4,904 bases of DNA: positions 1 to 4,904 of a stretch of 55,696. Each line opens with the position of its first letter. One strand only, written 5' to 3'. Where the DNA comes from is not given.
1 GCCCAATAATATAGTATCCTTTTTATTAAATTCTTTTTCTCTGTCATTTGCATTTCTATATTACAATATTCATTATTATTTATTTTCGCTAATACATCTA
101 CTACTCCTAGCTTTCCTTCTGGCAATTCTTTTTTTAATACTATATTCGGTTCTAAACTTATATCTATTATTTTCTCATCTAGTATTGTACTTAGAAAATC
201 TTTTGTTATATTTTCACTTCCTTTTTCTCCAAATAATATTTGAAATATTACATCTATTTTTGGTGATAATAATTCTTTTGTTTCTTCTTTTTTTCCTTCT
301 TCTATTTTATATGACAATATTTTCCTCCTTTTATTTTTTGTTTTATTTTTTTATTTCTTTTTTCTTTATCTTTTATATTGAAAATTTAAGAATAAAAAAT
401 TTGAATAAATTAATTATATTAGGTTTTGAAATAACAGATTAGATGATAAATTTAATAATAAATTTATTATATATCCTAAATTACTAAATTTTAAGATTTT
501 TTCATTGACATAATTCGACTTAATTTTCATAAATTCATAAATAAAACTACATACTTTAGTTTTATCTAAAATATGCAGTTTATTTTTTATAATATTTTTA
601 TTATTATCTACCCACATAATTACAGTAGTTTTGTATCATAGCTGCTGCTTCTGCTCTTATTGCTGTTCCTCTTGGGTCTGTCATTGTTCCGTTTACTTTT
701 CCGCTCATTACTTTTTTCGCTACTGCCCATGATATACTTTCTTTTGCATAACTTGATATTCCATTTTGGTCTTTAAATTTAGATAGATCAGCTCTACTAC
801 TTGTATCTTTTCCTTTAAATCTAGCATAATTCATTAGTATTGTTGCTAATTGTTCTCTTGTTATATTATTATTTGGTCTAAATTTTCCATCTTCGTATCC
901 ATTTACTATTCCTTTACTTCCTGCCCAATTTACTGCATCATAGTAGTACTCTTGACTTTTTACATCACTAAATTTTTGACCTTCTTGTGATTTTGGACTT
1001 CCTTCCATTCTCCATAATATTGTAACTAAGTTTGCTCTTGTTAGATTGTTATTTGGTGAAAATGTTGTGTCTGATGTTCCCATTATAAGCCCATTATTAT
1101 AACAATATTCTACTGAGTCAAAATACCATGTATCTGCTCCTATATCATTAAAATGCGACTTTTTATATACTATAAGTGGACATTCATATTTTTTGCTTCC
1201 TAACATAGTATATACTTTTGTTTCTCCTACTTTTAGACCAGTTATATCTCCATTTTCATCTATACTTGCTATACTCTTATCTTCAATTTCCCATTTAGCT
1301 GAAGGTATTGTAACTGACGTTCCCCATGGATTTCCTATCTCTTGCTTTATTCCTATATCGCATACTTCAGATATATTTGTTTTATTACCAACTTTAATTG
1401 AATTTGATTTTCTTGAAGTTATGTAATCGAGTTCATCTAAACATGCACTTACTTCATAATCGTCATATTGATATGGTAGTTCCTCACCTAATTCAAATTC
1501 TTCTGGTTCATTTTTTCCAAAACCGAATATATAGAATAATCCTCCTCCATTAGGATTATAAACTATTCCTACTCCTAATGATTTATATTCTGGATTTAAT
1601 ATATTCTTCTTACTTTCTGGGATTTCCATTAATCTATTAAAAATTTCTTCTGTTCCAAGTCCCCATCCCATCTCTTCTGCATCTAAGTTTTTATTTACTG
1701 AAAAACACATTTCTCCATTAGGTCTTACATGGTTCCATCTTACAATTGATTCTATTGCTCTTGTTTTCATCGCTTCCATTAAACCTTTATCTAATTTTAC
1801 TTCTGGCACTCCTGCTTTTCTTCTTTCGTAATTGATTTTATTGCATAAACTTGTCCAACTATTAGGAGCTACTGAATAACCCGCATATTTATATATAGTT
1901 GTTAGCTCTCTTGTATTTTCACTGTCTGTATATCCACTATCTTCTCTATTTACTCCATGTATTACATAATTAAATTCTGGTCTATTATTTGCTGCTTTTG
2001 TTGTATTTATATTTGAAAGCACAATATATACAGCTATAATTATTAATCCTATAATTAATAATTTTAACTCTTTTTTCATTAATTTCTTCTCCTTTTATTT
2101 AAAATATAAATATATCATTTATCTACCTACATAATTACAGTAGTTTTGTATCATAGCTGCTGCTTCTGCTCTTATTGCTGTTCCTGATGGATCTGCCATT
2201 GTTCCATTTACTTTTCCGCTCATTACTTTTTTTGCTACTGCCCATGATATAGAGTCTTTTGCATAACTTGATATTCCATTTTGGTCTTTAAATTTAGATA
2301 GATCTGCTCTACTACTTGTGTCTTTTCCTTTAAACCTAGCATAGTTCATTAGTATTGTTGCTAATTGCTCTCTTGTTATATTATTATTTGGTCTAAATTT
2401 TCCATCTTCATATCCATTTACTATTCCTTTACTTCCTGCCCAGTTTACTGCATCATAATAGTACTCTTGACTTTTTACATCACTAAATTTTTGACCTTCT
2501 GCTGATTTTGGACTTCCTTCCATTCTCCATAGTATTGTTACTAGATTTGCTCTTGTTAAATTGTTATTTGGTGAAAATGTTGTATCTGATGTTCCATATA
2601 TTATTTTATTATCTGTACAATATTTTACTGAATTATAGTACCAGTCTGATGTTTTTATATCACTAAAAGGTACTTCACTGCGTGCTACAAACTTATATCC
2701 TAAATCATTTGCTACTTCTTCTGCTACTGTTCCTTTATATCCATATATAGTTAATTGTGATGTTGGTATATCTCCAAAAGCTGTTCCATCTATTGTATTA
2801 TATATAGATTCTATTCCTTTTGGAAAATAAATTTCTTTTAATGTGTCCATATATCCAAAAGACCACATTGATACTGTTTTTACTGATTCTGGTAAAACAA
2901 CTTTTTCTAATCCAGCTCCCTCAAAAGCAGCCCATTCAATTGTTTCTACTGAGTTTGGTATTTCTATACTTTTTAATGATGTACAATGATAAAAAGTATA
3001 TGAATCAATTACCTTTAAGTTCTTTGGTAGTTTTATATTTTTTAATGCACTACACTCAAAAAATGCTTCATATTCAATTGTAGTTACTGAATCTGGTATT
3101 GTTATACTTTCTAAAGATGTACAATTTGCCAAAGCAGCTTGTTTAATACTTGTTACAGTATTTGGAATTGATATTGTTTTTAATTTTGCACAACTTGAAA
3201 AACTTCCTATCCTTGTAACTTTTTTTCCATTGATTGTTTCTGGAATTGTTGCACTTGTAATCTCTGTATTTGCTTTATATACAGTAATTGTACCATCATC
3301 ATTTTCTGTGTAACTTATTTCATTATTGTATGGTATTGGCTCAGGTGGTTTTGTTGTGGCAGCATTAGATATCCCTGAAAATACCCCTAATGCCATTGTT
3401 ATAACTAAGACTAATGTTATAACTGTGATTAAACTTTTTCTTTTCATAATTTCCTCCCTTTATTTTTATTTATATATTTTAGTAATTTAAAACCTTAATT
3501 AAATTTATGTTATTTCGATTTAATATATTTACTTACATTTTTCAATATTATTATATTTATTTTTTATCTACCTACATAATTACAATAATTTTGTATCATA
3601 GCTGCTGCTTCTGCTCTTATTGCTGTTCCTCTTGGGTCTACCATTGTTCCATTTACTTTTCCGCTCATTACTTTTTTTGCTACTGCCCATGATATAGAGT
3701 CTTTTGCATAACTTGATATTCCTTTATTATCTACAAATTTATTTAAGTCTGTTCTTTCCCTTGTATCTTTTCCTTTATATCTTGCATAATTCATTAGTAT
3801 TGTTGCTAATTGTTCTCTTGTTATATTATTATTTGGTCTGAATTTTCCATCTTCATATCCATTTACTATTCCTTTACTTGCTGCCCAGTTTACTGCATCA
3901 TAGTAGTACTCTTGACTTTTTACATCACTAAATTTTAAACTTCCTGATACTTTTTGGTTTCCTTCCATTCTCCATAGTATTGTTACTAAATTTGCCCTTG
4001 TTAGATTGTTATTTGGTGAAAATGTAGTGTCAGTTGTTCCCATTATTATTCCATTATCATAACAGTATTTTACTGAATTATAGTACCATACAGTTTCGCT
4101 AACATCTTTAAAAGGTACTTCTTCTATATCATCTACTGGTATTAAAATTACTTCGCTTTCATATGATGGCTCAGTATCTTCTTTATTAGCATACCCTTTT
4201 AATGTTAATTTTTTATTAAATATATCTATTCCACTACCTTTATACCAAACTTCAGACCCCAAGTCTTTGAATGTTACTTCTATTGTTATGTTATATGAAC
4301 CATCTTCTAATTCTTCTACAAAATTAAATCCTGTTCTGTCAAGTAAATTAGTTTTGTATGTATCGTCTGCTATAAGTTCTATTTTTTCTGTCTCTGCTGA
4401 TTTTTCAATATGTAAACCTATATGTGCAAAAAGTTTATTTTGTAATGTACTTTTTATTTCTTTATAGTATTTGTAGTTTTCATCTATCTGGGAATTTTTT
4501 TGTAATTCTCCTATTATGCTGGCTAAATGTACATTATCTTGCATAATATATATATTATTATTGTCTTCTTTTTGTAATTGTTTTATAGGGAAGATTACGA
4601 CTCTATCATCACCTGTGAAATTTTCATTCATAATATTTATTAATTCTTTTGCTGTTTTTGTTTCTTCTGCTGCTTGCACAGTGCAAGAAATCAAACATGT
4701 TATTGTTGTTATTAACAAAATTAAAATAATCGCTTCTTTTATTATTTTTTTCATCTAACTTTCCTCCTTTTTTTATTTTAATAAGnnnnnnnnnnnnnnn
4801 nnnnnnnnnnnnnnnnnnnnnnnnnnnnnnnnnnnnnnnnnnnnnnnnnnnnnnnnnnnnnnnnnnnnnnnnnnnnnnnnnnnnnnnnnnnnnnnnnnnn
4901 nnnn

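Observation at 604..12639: Seven-gene array of SLH-anchored surface proteins: different heads on a near-identical 0.55-kb anchor cassette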

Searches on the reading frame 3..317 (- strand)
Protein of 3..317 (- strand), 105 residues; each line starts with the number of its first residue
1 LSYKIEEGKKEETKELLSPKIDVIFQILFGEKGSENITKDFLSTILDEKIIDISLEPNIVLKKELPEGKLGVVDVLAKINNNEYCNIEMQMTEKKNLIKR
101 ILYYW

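Call 38: search_protein_families(library=pfam, proteins=[window:3-317:-], max_evalue=5)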
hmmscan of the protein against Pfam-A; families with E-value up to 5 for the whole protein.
seq(105 aa): 1 family
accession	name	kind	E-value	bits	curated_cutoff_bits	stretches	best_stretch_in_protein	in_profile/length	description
PF12784.13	PDDEXK_2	-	1.6e-19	71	27.4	1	19-105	1-89/229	PD-(D/E)XK nuclease family transposase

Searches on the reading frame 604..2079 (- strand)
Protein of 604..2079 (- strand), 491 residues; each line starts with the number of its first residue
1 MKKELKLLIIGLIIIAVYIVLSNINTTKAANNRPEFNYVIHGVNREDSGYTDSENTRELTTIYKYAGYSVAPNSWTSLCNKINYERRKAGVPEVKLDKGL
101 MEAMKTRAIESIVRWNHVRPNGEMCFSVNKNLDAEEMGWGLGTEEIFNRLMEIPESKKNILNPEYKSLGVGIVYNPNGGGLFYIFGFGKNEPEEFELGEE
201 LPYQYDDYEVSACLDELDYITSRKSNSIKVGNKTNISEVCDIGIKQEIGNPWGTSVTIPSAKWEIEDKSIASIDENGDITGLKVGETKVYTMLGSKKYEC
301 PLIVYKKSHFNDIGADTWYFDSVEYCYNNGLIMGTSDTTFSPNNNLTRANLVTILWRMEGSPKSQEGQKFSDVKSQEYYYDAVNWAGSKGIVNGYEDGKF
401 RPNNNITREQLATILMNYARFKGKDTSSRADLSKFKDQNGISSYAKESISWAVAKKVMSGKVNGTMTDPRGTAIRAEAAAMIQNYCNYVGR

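Call 5: search_protein_families(library=pfam, proteins=[window:604-2079:-], max_evalue=0.01)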
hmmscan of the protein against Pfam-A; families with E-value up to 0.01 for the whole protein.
window:604-2079:- (491 aa): 3 families
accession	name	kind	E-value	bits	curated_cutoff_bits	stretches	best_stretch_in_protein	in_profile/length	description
PF00395.25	SLH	-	3.5e-35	120.1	20.8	3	369-412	1-44/44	S-layer homology domain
PF00188.32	CAP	-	6e-11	43.7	21.1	1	80-183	2-113/117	Cysteine-rich secretory protein family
PF02368.24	Big_2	-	2.8e-05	24.4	22.8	1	260-295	35-70/79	Bacterial Ig-like domain (group 2)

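Call 27: find_encoding_contigs(protein=window:604-2079:-, flank=10000, max_places=10)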
Protein window:604-2079:- (491 aa): no gene with exactly this product is on record in the collection.

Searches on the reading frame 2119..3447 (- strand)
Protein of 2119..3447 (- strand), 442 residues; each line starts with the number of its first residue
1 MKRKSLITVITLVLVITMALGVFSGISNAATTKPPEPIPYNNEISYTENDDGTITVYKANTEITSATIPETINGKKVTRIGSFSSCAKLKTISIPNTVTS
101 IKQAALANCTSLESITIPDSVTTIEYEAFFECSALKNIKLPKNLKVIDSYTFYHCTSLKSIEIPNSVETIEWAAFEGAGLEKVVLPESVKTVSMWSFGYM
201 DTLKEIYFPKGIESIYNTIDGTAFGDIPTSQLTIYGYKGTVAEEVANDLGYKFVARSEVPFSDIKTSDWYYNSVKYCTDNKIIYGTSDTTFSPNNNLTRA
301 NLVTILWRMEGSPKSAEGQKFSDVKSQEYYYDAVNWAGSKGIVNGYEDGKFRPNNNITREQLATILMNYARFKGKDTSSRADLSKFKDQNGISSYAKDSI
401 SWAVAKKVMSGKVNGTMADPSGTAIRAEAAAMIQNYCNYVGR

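Call 5: search_protein_families(library=pfam, proteins=[window:2119-3447:-], max_evalue=0.01)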
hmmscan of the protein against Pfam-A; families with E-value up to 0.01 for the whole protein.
window:2119-3447:- (442 aa): 6 families
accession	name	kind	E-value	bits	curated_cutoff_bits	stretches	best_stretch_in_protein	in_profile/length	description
PF13306.12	LRR_5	-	8.3e-50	168.4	27.7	2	81-177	28-122/127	BspA type Leucine rich repeat region (6 copies)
PF00395.25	SLH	-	6.2e-37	125.8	20.8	3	320-363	1-44/44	S-layer homology domain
PF13855.12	LRR_8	-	3.2e-06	27.2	27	0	121-163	13-56/61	Leucine rich repeat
PF23952.1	LRR_EndoS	-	0.0011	19.6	27.9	0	121-168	47-95/116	Endo-beta-N-acetylglucosaminidase EndoS LRR domain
PF21959.2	DUF6923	-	0.0032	17.7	27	1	257-301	22-67/234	Repeat of unknown function (DUF6923)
PF05725.18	FNIP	-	0.0046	17.5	21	0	139-171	9-40/44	FNIP Repeat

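Call 9: find_encoding_contigs(protein=window:2119-3447:-, flank=10000, max_places=10)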
Protein window:2119-3447:- (442 aa): 1 contig read that carries it; 1 place shown.
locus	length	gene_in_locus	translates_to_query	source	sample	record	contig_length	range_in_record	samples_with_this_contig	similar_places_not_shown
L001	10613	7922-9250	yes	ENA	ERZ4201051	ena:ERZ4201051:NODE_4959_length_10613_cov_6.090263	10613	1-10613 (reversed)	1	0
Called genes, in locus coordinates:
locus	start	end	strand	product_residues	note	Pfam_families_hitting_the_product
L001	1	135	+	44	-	?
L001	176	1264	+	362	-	PF00395:SLH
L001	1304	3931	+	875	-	PF02368:Big_2, PF00395:SLH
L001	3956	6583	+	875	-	PF13306:LRR_5, PF00395:SLH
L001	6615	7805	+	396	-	PF00395:SLH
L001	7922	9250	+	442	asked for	PF13306:LRR_5, PF13855:LRR_8 (faint), PF13306:LRR_5, PF00395:SLH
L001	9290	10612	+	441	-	?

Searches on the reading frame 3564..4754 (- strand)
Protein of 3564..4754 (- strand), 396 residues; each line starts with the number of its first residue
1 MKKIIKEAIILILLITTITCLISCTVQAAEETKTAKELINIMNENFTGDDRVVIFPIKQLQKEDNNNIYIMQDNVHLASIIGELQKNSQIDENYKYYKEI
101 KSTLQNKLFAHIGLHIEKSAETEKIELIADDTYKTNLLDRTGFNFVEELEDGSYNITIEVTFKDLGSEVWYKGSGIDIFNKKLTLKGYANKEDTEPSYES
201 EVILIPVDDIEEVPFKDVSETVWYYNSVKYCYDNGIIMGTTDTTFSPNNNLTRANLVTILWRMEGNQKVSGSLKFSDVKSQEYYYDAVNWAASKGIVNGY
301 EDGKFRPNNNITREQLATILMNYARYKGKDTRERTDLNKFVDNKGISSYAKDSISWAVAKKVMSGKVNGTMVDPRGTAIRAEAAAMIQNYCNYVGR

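Call 5: search_protein_families(library=pfam, proteins=[window:3564-4754:-], max_evalue=0.01)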
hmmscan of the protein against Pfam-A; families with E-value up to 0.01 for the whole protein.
window:3564-4754:- (396 aa): 1 family
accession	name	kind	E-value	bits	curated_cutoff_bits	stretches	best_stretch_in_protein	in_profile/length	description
PF00395.25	SLH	-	2.2e-37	127.2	20.8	3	274-317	1-44/44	S-layer homology domain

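Call 25: find_encoding_contigs(protein=window:3564-4754:-, flank=10000, max_places=10)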
Protein window:3564-4754:- (396 aa): 7 contigs read that carry it; 7 places shown.
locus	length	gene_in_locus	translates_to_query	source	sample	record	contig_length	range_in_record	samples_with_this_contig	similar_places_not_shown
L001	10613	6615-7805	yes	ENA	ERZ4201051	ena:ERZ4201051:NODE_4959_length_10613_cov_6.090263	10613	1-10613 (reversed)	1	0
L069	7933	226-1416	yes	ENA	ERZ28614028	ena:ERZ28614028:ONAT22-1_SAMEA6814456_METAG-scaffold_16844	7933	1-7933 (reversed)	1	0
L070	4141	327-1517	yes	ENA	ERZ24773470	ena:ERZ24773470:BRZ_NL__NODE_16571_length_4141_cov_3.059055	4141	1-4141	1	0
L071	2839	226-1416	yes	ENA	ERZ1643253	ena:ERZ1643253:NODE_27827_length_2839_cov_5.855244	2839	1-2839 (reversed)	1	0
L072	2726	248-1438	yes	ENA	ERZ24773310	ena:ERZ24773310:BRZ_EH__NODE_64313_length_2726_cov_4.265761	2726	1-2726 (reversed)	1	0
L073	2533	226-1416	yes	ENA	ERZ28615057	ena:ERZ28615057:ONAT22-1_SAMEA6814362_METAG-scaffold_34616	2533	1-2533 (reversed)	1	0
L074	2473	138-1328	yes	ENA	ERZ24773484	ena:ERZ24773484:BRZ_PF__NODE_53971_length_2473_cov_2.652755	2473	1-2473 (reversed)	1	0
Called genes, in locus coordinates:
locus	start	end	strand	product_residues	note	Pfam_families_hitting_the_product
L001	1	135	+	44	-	?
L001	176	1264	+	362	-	PF00395:SLH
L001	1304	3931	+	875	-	PF02368:Big_2, PF00395:SLH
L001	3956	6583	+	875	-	PF13306:LRR_5, PF00395:SLH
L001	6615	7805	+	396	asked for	PF00395:SLH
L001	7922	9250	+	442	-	PF13306:LRR_5, PF13855:LRR_8 (faint), PF13306:LRR_5, PF00395:SLH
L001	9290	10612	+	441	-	?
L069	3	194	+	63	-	?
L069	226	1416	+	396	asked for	PF00395:SLH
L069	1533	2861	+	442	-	PF13306:LRR_5, PF13855:LRR_8 (faint), PF13306:LRR_5, PF00395:SLH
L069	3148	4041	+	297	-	PF12784:PDDEXK_2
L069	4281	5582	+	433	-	PF00342:PGI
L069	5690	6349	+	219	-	PF09335:VTT_dom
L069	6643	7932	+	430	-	?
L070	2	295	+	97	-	?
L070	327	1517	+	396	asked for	PF00395:SLH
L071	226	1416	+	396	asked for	PF00395:SLH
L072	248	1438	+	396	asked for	PF00395:SLH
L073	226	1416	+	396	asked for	PF00395:SLH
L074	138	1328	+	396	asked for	PF00395:SLH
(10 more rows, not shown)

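Call 51: search_protein_families(library=ncbifam, proteins=[window:3564-4754:-], max_evalue=0.001)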
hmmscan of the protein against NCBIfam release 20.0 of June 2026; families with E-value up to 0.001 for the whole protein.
window:3564-4754:- (396 aa): 2 families
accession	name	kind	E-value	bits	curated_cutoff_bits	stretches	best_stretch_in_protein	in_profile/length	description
NF033190.2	inl_like_NEAT_1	exception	2.9e-12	45.7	1275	1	209-370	576-732/754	NEAT domain-containing leucine-rich repeat protein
NF033921.0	por_somb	subfamily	0.00041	19.1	100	0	274-318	6-51/485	iron uptake porin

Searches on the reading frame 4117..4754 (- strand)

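Call 38: search_protein_families(library=pfam, proteins=[window:4117-4754:-], max_evalue=5)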
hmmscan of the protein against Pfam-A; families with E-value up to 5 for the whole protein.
window:4117-4754:- (212 aa): 2 families
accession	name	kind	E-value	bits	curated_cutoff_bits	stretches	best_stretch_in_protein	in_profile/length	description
PF22021.2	RbmA-like_FnIII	-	0.025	14.9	27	1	137-169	70-102/111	RbmA-like, FnIII domain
PF18544.7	Polo_box_3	-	0.31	12.1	34.2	1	48-106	24-80/97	Polo box domain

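Call 55: search_solved_structures(query=window:4117-4754:-, max_evalue=1)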
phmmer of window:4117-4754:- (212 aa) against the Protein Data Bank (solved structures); distinct sequences matched with E-value up to 1: 6.
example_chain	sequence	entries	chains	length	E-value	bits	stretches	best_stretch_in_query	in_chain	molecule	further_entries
3jqh_A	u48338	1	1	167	0.033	16.9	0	70-104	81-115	C-type lectin domain family 4 member M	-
2q9h_A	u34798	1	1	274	0.24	14.1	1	162-208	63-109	Diaminopimelate epimerase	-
8uk6_A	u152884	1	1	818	0.4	13.4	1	28-138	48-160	glutamine--tRNA ligase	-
1bwz_A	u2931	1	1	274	0.59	12.8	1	162-210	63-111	PROTEIN (DIAMINOPIMELATE EPIMERASE)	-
2q9j_A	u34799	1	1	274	0.63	12.7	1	162-208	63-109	Diaminopimelate epimerase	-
1gqz_A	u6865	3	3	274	0.63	12.7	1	162-208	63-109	DIAMINOPIMELATE EPIMERASE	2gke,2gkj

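Call 73: find_homologous_proteins(query=window:4117-4754:-, max_evalue=0.001)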
Query window:4117-4754:- (212 aa): 1 proteins with E <= 0.001 among 284 candidates.
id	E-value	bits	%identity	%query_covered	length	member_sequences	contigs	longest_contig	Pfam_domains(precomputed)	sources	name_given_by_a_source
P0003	2.2e-51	192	97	46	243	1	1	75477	PF00395.26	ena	-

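Call 85: predict_structure(protein=window:4117-4673:-)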
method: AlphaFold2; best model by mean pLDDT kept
length: 185 residues; sequences in the alignment: 1
mean_pLDDT: 40.0   pTM: 0.32
mean pLDDT of the five models: 40.0, 38.4, 36.5, 36.0, 35.7
residues with pLDDT >= 90: 0; 70-90: 0; 50-70: 20; < 50: 165
segments of 3 or more residues with pLDDT < 50: 1-115, 133-158, 160-162, 170-185
pLDDT, mean of each block of 10 residues (from residue 1): 39 44 33 26 29 36 41 40 40 37 38 48 51 44 43 45 52 41 29
secondary structure, 60 per line:
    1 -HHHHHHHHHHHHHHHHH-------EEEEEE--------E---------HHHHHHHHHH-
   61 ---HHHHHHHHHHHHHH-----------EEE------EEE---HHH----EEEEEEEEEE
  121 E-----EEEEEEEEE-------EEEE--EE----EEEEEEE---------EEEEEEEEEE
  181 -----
elements in order: H2-18 E26-31 H50-59 H64-77 E89-91 E98-100 E111-121 E127-135 E143-146 E155-161 E171-180
